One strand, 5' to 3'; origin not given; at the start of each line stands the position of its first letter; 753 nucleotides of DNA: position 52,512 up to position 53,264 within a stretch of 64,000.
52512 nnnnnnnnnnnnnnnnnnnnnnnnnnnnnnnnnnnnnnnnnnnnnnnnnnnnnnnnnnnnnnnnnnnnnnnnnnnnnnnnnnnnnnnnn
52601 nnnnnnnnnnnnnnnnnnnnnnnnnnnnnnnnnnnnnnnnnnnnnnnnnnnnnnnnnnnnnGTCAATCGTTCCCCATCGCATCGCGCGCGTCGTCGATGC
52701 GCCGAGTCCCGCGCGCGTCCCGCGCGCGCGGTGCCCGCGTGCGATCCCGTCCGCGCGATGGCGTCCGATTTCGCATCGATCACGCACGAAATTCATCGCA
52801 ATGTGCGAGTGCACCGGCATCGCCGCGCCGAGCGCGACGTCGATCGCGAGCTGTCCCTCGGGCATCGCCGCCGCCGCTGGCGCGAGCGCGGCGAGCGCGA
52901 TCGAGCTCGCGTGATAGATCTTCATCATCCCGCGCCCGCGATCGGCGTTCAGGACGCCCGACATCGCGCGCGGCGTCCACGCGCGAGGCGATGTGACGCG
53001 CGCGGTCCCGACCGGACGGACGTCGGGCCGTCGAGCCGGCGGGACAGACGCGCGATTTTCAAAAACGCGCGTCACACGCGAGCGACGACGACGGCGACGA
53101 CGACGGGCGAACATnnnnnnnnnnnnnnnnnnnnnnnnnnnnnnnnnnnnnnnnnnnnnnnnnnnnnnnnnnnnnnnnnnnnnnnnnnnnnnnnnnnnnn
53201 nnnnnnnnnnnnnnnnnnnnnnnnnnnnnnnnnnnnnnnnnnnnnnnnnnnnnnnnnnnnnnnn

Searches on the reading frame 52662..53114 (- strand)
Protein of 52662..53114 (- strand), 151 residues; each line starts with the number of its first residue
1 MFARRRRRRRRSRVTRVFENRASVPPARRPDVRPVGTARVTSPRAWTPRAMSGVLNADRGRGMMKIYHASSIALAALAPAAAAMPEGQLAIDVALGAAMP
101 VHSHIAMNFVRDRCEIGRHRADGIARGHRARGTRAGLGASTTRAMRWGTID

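Call 49: search_protein_families(library=pfam, max_evalue=10, proteins=[P0024])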
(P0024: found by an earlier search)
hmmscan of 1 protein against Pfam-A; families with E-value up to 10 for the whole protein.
P0024 (492 aa): 3 families
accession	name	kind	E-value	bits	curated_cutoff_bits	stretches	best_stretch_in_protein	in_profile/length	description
PF13679.12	Methyltransf_32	-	0.0025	18.2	27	1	239-441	21-136/143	Methyltransferase domain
PF01096.23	Zn_ribbon_TFIIS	-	0.14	12.5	21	1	64-81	15-32/39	Transcription factor S-II (TFIIS)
PF10356.15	RRG7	-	0.27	11.1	22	1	286-355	22-87/185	Required for respiratory growth protein 7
